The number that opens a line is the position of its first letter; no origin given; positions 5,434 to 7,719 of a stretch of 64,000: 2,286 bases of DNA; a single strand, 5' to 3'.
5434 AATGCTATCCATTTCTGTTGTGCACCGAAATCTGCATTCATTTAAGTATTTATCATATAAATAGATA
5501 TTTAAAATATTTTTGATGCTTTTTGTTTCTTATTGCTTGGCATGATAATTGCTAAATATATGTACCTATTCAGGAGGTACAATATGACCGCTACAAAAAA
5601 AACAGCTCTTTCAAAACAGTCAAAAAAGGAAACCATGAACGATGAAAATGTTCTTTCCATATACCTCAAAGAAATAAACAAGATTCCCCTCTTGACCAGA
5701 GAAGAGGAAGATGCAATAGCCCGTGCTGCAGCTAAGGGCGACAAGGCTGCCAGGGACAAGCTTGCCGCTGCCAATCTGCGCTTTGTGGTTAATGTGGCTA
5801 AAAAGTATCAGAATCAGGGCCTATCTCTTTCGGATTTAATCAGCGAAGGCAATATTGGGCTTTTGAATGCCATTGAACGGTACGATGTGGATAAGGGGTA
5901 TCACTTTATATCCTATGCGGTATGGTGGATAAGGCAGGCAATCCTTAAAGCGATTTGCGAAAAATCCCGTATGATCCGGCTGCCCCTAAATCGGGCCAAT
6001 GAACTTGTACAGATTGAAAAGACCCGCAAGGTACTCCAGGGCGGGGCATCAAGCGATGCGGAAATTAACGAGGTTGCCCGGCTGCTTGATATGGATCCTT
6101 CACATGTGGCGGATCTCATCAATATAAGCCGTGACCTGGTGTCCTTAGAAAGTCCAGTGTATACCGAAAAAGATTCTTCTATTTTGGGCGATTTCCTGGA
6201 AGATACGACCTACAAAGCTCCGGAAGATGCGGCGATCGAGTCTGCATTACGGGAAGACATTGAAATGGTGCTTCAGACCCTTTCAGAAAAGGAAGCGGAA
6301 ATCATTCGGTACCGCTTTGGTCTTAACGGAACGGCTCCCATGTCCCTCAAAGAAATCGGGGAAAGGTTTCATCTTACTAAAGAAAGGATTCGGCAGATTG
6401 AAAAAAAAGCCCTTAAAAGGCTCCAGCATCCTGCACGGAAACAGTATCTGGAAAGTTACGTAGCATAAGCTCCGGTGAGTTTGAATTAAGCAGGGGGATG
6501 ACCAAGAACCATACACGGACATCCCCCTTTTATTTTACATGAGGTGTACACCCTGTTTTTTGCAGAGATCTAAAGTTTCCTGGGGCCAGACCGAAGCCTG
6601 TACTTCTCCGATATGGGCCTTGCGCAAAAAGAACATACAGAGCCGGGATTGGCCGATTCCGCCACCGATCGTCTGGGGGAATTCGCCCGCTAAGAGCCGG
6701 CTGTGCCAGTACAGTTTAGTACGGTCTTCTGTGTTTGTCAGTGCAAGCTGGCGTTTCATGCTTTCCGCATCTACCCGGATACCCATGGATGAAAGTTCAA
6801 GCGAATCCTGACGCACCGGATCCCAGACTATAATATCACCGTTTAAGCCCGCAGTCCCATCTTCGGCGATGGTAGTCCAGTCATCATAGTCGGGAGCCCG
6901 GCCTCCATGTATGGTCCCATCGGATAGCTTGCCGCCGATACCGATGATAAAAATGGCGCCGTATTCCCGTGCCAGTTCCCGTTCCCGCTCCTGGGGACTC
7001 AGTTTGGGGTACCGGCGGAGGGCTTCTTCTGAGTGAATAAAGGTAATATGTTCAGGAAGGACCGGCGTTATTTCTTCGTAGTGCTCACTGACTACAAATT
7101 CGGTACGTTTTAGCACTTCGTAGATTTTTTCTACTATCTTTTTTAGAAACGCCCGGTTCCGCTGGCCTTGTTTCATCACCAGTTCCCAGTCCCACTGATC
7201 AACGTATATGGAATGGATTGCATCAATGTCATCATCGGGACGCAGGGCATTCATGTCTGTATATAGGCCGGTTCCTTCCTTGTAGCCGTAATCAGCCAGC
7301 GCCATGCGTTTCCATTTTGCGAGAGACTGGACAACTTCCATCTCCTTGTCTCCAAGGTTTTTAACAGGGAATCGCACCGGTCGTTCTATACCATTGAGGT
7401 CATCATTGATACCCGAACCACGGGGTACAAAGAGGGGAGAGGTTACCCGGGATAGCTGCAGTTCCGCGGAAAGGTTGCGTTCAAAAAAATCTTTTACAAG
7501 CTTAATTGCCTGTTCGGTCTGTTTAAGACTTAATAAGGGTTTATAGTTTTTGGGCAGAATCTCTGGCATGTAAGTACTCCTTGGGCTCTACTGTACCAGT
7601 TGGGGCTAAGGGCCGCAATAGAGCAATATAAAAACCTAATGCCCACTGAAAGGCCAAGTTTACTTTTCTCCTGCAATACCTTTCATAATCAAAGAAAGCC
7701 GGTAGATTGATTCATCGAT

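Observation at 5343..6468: Sigma54 promoter in front of a short sigma70-family gene: possible RpoN-to-alternative-sigma cascade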

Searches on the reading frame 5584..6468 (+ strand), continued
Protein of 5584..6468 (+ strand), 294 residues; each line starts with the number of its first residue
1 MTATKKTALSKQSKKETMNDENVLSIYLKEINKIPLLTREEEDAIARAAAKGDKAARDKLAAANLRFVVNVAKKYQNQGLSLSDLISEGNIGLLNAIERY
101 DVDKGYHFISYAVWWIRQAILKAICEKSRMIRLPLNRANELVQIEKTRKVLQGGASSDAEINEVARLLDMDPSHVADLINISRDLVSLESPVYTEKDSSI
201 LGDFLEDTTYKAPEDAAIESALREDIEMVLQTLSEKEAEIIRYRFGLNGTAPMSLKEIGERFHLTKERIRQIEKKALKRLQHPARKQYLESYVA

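Call 69: find_encoding_contigs(protein=P0280, flank=3000, max_places=1)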
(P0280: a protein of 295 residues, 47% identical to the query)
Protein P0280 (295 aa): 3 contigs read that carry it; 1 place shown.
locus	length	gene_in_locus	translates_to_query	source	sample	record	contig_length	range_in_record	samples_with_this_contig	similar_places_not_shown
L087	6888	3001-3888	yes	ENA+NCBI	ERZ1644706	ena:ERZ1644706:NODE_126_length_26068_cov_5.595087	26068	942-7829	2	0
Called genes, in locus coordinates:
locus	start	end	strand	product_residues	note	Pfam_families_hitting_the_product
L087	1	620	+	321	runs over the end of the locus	-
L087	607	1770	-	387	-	PF01553:Acyltransferase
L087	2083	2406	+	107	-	-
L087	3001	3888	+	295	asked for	PF00140:Sigma70_r1_2 (faint), PF04542:Sigma70_r2, PF04545:Sigma70_r4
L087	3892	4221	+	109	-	-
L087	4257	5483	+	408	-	PF00005:ABC_tran, PF13304:AAA_21 (faint), PF00571:CBS (faint)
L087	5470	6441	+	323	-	PF00528:BPD_transp_1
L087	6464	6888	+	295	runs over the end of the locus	PF04069:OpuAC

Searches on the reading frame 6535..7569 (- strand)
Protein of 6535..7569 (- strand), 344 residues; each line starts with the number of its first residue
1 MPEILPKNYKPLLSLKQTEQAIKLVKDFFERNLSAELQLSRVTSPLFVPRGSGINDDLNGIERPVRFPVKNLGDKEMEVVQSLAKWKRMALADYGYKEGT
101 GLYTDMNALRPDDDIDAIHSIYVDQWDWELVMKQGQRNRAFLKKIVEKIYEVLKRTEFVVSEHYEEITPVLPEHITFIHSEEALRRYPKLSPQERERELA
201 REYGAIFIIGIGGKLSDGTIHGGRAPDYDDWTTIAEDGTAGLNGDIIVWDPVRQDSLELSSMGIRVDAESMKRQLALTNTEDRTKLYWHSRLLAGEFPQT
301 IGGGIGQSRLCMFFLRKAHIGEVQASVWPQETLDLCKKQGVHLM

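Call 5: search_protein_families(library=pfam, proteins=[window:6535-7569:-])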
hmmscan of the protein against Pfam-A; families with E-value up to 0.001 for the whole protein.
window:6535-7569:- (344 aa): 1 family
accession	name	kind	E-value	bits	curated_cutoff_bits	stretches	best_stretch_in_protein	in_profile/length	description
PF03590.20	AsnA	-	2.3e-104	348.6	27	1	19-254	1-227/228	Aspartate-ammonia ligase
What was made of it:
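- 6487..6535 (+): Intrinsic terminator: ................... hairpin followed by UUUUAUUU. It ends a single-gene unit and faces the convergent asnA gene (6535-7569, minus strand). AsnA Pfam hit (call 5).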
